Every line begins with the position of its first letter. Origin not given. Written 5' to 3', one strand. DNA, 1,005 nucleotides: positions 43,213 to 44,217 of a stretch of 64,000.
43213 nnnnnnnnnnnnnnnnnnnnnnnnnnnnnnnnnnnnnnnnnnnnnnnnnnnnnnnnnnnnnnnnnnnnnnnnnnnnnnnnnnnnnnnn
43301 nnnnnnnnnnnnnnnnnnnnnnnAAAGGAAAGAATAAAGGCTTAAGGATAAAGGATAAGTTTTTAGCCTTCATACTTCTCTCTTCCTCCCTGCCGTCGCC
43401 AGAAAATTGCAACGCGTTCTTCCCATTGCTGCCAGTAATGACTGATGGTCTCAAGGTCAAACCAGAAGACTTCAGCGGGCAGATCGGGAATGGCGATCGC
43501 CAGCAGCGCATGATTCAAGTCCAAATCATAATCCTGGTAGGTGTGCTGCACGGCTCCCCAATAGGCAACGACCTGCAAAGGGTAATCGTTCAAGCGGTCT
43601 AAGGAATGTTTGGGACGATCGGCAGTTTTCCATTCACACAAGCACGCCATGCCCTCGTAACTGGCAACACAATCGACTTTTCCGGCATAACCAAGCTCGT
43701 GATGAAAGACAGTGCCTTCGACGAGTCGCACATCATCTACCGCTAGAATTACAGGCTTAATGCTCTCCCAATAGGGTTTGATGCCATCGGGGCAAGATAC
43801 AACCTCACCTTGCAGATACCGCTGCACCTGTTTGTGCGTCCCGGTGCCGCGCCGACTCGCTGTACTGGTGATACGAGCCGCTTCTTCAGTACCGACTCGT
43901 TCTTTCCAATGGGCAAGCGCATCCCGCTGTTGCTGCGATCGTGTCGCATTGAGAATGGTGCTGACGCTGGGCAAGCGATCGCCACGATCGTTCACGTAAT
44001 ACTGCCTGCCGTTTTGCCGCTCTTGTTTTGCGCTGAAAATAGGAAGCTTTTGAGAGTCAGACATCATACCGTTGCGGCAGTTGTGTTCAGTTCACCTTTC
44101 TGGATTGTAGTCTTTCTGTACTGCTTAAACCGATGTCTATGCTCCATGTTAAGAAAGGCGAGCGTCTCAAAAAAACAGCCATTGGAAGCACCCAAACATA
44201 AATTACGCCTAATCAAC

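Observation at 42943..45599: Cluster of nucleic-acid repair and processing genes centred on a cysteine-less alkyltransferase-like (ATL) protein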

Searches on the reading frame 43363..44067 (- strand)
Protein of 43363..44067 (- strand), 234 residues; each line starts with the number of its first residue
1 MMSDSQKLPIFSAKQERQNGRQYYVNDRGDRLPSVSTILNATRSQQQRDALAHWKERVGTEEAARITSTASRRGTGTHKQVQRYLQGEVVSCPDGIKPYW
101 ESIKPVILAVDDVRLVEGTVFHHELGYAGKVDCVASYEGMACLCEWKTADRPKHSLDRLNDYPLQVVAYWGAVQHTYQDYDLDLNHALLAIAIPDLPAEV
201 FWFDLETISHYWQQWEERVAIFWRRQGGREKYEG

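Call 3: search_protein_families(library=pfam, proteins=[window:43363-44067:-], max_evalue=0.01)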
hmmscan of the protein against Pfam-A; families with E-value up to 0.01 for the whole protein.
window:43363-44067:- (234 aa): 1 family
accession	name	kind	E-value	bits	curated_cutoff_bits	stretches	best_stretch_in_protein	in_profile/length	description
PF12705.13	PDDEXK_1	-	0.0051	17.2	22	0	128-189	125-187/247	PD-(D/E)XK nuclease superfamily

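Call 4: search_protein_families(library=ncbifam, proteins=[window:43363-44067:-], max_evalue=0.01)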
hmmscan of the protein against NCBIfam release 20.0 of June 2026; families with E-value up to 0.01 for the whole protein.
window:43363-44067:- (234 aa): 1 family
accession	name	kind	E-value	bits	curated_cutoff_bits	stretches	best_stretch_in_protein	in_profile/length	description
TIGR00372.1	cas4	equivalog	0.006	16.4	65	0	123-178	63-114/180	CRISPR-associated protein Cas4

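Call 6: search_solved_structures(query=window:43363-44067:-, max_evalue=10, show_alignments=3)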
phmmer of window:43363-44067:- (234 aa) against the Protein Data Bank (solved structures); distinct sequences matched with E-value up to 10: 9.
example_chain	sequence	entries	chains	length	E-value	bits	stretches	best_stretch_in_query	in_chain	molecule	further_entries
8xa9_A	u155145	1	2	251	6.8e-29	104.3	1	30-223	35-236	Mitochondrial genome maintenance exonuclease 1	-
5zyu_A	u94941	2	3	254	7.1e-29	104.3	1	30-223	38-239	Mitochondrial genome maintenance exonuclease 1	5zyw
5zyt_A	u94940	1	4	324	1.4e-28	103.3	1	30-223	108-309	Mitochondrial genome maintenance exonuclease 1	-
5zyv_A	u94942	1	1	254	8.2e-28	100.8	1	30-223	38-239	Mitochondrial genome maintenance exonuclease 1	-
8c10_A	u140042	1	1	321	0.28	13.9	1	49-146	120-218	GH5 Cellulase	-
2uwj_G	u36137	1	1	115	0.29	13.9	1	46-88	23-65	TYPE III EXPORT PROTEIN PSCG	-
1udd_A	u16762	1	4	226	0.73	12.6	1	137-175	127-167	transcriptional regulator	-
3qd8_A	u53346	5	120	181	0.9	12.3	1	27-88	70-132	Probable bacterioferritin BfrB | Ferritin BfrB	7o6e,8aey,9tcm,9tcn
3oj5_A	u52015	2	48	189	0.99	12.1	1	27-88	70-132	Ferritin family protein | Probable bacterioferritin BfrB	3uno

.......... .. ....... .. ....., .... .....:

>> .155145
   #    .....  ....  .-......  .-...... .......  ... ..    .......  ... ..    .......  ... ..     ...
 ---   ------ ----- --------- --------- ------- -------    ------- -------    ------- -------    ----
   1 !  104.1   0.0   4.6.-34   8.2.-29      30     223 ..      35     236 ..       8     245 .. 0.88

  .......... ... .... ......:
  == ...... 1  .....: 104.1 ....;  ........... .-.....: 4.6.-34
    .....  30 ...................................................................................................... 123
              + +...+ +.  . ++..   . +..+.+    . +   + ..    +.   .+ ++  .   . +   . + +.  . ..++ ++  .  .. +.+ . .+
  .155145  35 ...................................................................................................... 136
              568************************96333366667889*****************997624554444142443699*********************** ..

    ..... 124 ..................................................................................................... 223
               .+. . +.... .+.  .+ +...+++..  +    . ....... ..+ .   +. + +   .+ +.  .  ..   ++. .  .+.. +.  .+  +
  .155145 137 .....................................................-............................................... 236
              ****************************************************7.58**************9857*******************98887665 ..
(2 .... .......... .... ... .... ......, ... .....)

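Call 7: find_homologous_proteins(query=window:43363-44067:-, max_evalue=0.00001)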
Query window:43363-44067:- (234 aa): 428 proteins with E <= 0.00001 among 723 candidates; the best 120 are listed.
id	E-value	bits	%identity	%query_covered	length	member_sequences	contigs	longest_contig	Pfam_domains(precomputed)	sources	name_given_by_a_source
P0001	6.1e-143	493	89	100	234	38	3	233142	-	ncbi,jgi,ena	ncbi:MAG TPA: exonuclease [Candidatus Sericytochromatia bacterium]|jgi:genome maintenance exonucleas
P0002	8.6e-124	430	77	99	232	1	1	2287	-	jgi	jgi:genome maintenance exonuclease 1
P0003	2.4e-120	419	76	97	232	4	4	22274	-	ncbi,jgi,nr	ncbi:MAG: exonuclease [Leptolyngbyaceae cyanobacterium HOT.MB2.61]|jgi:hypothetical protein|nr:exonu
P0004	8.9e-120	417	78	97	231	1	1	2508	-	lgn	-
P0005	4.5e-119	414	75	97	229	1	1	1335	-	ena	-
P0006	5.2e-119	414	74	97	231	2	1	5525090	-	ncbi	-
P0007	4.5e-118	411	75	96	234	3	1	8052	-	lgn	-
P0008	1.3e-117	410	81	93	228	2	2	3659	-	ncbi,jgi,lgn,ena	-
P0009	2.3e-117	409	75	97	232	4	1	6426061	-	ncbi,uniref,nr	ncbi:exonuclease [Leptothermofonsia sichuanensis E412]|uniref:exonuclease n=1 Tax=Leptothermofonsia 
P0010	8.5e-117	407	75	97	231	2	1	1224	-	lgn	-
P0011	8.6e-117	407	74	97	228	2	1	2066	-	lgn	-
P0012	9.1e-116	404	75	97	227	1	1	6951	-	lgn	-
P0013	4.6e-115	401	72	97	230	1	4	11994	-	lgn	-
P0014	7.5e-115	401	71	97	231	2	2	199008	-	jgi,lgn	jgi:genome maintenance exonuclease 1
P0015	9.8e-115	400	74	97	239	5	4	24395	-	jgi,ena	jgi:genome maintenance exonuclease 1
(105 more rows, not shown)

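Call 11: find_related_loci(query=A1, collection=genome_contigs, flank=6000)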
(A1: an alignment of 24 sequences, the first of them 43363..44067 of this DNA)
Query A1 (234 aa) in genome_contigs; peptide patterns used: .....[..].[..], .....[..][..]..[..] (x = any residue, [..] = any of these).
291 stretches matched a pattern; 232 encode a relative of the query (tblastn E <= 1e-3); the best 80 are kept; 80 distinct loci.
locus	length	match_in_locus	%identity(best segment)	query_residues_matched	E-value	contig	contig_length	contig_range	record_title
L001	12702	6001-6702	94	1-234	1e-152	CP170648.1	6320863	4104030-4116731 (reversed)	MAG: Stenomitos frigidus ULC029 chromosome, complete genome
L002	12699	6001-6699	92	2-234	3e-150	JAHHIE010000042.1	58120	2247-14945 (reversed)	MAG: Stenomitos rutilans HA7619-LM2 scaffold_226_c1, whole genome shotgun sequence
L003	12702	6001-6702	91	1-234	7e-149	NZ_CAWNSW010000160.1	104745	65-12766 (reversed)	Stenomitos frigidus ULC18 isolate ena-yuan-GCF_003003795.1 NZ_PVWK01000121.1, whole genome shotgun sequence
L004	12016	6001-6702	91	1-234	6e-148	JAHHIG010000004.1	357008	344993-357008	MAG: Tildeniella nuda ZEHNDER 1965/U140 scaffold_48_c1, whole genome shotgun sequence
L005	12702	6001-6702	89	1-234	6e-146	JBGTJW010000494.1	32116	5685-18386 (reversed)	MAG: Stenomitos sp. isolate JTS-RE299 k141_11795853, whole genome shotgun sequence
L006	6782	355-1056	89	1-234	3e-145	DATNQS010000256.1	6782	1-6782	MAG TPA_asm: Candidatus Sericytochromatia bacterium isolate SMAG_U16513 k141_1454872, whole genome shotgun sequence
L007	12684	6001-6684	90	1-228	2e-144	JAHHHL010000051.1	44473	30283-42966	MAG: Lyngbya sp. HA4199-MV5 scaffold_237_c1, whole genome shotgun sequence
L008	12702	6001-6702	88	1-234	6e-143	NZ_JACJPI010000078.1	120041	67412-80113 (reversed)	Leptolyngbya sp. FACHB-321 contig78, whole genome shotgun sequence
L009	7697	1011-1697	86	1-229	1e-138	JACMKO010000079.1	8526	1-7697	MAG: Leptolyngbya sp. ES-bin-22 ES-bin-22-contig-k141_2120758, whole genome shotgun sequence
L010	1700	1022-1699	84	1-226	7e-143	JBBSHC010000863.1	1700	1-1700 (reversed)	MAG: Leptolyngbyales cyanobacterium isolate LS2_sbin.57 LS2_sbin.57_K_655385_L_1700_cov_7.0000, whole genome shotgun seq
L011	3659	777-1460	79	1-228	6e-126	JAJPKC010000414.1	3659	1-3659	MAG: Oscillatoriales cyanobacterium Centralia_MAG_596 k107_7861324, whole genome shotgun sequence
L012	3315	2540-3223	76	1-228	6e-126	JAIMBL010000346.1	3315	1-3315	MAG: Leptolyngbyaceae cyanobacterium HOT.MB2.61 Contig348, whole genome shotgun sequence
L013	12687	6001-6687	75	1-229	2e-121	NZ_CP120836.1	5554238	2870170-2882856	Leptothermofonsia sp. ETS-13 chromosome, complete genome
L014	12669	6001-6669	74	1-223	4e-118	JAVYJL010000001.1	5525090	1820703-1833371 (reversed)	Cyanobacteriota bacterium JS3 JS3_MinION_only_50_0, whole genome shotgun sequence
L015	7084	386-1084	70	1-233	2e-116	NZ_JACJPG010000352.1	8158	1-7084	Leptolyngbya sp. FACHB-36 contig352, whole genome shotgun sequence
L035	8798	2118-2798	61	1-227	6e-100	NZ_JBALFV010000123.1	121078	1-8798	MAG: Nostoc sp. isolate S5 bin 2 NODE_17_length_121078_cov_10.819768, whole genome shotgun sequence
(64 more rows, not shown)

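Call 21: search_protein_families(library=phrogs, proteins=[window:43363-44067:-], max_evalue=0.001)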
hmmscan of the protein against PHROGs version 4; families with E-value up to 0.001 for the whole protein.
window:43363-44067:- (234 aa): 2 families
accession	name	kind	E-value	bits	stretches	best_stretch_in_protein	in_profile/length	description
phrog_298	-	DNA, RNA and nucleotide metabolism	2.6e-39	136.3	1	15-228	50-263/293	exonuclease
phrog_466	-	DNA, RNA and nucleotide metabolism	0.00074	19.9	1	66-174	207-319/446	exonuclease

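Call 28: search_protein_representatives(protein=window:43363-44067:-)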
Query: 234 residues. Proteins with E-value up to 0.001 (for the whole library): 3065; up to 1e-10: 1275; up to 1e-30: 41. The best 150 are listed.
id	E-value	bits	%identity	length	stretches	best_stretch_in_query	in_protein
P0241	4.8e-84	298.0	56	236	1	6-222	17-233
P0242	2.3e-62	227.1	55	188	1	38-222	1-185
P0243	5.0e-54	199.8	44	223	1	19-225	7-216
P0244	1.9e-53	197.9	53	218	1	6-164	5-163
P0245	4.1e-51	190.2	44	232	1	7-225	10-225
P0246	8.1e-51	189.2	44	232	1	8-223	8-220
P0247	8.2e-46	172.9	59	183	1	2-137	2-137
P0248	1.0e-45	172.6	45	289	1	17-226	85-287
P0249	2.0e-45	171.6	41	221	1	18-219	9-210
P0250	1.1e-44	169.1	58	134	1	3-134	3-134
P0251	7.1e-42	160.0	37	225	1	3-224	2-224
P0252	2.5e-40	154.9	39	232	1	11-222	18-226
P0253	2.5e-40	154.9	37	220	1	22-227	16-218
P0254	2.9e-40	154.7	51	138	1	98-224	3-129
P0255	1.7e-38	148.9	36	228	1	8-225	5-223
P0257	1.3e-37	146.0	36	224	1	16-226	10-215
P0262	1.1e-35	139.7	39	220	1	15-226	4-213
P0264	3.6e-35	138.0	39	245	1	18-222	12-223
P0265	5.6e-34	134.1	38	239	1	23-225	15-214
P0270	1.5e-32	129.4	39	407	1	31-225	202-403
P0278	2.3e-31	125.6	36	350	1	11-223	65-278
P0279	5.8e-31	124.3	38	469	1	30-224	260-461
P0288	6.0e-30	120.9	34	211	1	19-220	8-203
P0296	1.0e-28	116.9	41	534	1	31-222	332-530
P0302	3.1e-28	115.3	35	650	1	31-225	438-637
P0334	4.1e-26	108.4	35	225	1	17-222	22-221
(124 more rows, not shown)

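Call 29: list_cluster_members(proteins=[P0241, P0243, P0245, P0246, P0249, P0251, P0252, P0253, P0255, P0257])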
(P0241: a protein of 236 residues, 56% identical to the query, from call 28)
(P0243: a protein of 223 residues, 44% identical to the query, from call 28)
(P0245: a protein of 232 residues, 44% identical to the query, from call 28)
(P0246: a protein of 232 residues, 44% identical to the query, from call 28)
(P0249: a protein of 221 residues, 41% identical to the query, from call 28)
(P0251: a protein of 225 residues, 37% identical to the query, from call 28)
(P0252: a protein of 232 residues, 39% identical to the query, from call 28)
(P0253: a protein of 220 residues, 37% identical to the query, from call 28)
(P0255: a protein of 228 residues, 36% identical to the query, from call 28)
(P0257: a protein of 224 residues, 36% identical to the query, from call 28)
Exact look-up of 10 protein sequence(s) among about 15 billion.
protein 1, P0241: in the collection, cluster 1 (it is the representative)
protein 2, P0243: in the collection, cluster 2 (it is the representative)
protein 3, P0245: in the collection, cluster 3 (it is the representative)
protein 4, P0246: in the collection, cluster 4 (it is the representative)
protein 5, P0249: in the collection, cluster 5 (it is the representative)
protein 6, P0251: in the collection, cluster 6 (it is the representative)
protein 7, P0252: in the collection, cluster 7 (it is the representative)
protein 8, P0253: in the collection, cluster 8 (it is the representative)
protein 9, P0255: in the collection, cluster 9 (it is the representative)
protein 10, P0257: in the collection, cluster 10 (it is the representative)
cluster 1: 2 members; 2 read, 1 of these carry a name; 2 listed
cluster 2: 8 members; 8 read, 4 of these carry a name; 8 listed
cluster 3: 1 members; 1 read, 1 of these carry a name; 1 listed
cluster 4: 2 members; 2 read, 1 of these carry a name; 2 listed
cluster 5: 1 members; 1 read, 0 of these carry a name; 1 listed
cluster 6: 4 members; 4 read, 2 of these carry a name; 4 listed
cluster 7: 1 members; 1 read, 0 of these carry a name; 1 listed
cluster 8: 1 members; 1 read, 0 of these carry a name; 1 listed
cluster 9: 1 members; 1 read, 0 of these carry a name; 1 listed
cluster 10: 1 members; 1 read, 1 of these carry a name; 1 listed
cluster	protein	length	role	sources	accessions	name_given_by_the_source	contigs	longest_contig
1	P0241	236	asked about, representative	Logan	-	-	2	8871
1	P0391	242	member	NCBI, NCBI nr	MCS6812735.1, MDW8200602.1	MAG: exonuclease [Cyanobacteria bacterium] | exonuclease [Cyanobacteriota bacterium]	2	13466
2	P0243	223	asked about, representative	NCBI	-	-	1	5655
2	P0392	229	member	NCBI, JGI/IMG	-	genome maintenance exonuclease 1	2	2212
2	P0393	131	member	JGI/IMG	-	genome maintenance exonuclease 1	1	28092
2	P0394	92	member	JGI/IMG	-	genome maintenance exonuclease 1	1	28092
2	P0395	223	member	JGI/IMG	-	genome maintenance exonuclease 1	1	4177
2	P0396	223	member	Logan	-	-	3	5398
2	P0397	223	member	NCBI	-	-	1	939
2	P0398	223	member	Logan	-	-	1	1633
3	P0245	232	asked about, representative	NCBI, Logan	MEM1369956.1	MAG: PD-(D/E)XK nuclease family protein [Cyanobacteria bacterium P01_H01_bin.15]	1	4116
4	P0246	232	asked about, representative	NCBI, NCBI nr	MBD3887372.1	exonuclease [Phormidium tenue FACHB-886]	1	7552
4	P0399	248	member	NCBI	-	-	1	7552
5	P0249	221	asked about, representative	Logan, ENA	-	-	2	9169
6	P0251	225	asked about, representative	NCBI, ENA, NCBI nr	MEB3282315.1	MAG: PD-(D/E)XK nuclease family protein [Lyngbya sp.] | PD-(D/E)XK nuclease family protein [Lyngbya sp.]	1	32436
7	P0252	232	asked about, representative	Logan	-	-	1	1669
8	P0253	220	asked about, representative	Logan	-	-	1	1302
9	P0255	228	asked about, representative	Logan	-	-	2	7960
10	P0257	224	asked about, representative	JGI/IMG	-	hypothetical protein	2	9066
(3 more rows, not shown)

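Call 35: list_cluster_members(proteins=[P0270, P0279, P0296, P0302, P0278, P0262, P0288, P0334, P0264, P0265])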
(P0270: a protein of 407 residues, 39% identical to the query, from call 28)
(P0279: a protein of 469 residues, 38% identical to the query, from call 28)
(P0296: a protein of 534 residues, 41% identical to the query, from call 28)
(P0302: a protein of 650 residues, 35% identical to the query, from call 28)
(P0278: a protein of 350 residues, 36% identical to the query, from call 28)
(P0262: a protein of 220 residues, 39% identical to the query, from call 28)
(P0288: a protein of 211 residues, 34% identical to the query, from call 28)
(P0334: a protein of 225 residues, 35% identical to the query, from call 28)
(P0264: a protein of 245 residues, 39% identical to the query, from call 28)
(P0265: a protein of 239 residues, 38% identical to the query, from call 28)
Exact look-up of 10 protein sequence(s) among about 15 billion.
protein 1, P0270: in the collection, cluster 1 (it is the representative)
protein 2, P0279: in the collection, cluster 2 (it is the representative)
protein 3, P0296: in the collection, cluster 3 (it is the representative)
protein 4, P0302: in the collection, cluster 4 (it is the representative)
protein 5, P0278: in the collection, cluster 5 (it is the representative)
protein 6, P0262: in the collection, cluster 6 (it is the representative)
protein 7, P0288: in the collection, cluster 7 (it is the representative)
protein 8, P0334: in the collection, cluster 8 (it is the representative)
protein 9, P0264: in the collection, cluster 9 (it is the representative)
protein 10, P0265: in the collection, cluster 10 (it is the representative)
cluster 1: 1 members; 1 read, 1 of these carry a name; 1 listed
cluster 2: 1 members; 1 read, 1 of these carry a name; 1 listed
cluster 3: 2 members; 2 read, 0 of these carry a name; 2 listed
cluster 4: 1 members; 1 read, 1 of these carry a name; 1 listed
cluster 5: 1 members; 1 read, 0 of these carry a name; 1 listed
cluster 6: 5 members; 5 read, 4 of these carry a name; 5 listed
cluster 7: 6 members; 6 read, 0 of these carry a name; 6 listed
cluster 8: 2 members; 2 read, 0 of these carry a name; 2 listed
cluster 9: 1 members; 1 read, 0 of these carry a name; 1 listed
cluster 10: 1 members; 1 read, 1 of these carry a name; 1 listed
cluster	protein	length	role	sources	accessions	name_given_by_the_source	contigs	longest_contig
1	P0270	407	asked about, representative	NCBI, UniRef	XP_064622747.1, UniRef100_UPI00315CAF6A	uncharacterized protein LOC135484960 [Lineus longissimus] | uncharacterized protein LOC135484960 n=1 Tax=Lineus longissimus TaxID=88925 ...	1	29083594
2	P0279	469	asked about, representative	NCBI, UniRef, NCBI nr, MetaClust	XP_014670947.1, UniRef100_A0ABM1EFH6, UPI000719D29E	PREDICTED: mitochondrial genome maintenance exonuclease 1-like [Priapulus caudatus] | Mitochondrial genome maintenance exonuclease 1 n=1 Tax=Priapulus caudatus TaxID=37621 ... | status=active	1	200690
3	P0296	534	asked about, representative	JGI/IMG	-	-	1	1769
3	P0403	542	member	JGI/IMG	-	-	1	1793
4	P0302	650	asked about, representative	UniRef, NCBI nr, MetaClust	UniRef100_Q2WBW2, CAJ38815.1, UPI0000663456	Mitochondrial genome maintenance exonuclease 1 n=1 Tax=Platynereis dumerilii TaxID=6359 ... | hypothetical protein [Platynereis dumerilii] | status=active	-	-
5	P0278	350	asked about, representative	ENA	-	-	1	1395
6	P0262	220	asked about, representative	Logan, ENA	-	-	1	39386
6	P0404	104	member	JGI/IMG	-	hypothetical protein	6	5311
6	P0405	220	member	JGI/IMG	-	genome maintenance exonuclease 1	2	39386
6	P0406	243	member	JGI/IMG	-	hypothetical protein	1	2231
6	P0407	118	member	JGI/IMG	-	hypothetical protein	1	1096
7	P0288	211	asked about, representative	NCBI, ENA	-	-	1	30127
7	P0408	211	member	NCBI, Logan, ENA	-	-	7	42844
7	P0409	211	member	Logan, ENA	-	-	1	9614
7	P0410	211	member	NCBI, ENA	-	-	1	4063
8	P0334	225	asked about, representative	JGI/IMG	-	-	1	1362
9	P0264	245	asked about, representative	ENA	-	-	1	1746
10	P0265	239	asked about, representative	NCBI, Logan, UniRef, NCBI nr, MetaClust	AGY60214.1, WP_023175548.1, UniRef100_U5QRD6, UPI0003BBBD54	PD-(D/E)XK nuclease family protein [Gloeobacter kilaueensis] | ATP-dependent exoDNAse (Exonuclease V) beta subunit (Contains helicase and exonuclease ... | status=active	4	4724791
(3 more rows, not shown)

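Call 37: find_related_loci(query=A1, collection=viral_contigs, flank=5000)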
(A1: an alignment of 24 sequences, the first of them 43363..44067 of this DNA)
Query A1 (234 aa) in viral_contigs; peptide patterns used: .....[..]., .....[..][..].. (x = any residue, [..] = any of these).
7 stretches matched a pattern, but none encodes a relative of the query by tblastn (E <= 1e-3).

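Call 41: find_homologous_proteins(query=A2, max_evalue=1e-10)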
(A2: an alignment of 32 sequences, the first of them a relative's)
Query A2 (32 sequences) (228 aa, profile of the alignment): 735 proteins with E <= 1e-10 among 3454 candidates; the best 120 are listed.
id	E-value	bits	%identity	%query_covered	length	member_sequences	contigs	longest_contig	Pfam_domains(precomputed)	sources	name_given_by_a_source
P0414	1.4e-81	291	39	97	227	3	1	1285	PF12705.14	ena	-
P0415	3.9e-80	286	41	89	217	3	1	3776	-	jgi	jgi:ATP-dependent exoDNAse (exonuclease V) beta subunit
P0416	2.0e-79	284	40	89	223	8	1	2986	-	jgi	jgi:genome maintenance exonuclease 1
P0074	4.2e-79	283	38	96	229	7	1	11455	-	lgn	-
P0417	6.4e-78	279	38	96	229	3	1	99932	-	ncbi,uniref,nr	ncbi:PD-(D/E)XK nuclease family protein [Myxacorys almedinensis]|uniref:PD-(D/E)XK nuclease family p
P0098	1.4e-77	278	42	96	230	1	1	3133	PF12705.14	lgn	-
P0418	1.9e-77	277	38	96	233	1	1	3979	-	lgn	-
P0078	2.8e-77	277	38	96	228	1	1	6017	-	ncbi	-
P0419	3.0e-77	277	39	96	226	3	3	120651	-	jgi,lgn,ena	jgi:genome maintenance exonuclease 1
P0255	3.4e-77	277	100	100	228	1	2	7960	-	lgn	-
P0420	5.9e-77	276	35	96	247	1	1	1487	PF12705.14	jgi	jgi:genome maintenance exonuclease 1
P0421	1.5e-76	274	37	96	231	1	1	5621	PF12705.14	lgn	-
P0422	3.9e-76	273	79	100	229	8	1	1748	-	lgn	-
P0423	6.2e-76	272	38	96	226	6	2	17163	-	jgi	-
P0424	1.7e-75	271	38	96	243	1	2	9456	PF12705.14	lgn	-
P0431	4.9e-73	263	39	95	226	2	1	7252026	PF12705.14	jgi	jgi:hypothetical protein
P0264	3.7e-70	254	30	93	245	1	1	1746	PF12705.14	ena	-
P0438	4.7e-69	250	34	91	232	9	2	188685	PF12705.14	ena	-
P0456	1.8e-63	232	35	91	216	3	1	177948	-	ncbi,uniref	ncbi:hypothetical protein [Microcoleus sp. D2_18a_B4]|uniref:hypothetical protein n=1 Tax=Microcoleu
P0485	3.2e-51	192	30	96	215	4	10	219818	PF12705.14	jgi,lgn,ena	jgi:genome maintenance exonuclease 1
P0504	1.0e-50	190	36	81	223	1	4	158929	PF12705.14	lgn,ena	-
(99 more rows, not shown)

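Call 42: find_encoding_contigs(protein=P0485, flank=4000, max_places=4)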
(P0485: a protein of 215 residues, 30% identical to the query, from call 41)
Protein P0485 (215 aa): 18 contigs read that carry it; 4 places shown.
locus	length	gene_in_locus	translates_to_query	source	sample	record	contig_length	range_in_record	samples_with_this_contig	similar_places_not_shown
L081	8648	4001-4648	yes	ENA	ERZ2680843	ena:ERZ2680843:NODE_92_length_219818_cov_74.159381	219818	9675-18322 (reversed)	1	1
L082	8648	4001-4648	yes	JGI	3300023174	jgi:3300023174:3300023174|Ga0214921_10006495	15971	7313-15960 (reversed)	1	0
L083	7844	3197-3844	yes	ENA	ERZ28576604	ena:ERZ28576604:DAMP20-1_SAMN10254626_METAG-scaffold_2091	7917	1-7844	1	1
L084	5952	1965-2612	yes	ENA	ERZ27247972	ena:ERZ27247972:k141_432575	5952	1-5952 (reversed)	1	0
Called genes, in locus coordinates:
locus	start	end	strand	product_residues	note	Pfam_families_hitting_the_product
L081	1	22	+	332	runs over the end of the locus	-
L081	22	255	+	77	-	-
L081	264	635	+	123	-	-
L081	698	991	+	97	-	-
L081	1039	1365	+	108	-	-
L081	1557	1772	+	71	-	-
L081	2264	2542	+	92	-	-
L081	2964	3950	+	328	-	PF01073:3Beta_HSD (weak), PF01370:Epimerase, PF16363:GDP_Man_Dehyd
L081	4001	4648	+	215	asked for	PF12705:PDDEXK_1 (faint)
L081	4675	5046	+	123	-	-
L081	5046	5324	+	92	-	-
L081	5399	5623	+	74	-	-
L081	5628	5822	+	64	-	-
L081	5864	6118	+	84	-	-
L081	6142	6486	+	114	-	-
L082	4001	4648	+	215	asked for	PF12705:PDDEXK_1 (faint)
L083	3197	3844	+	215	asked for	PF12705:PDDEXK_1 (faint)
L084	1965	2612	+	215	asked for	PF12705:PDDEXK_1 (faint)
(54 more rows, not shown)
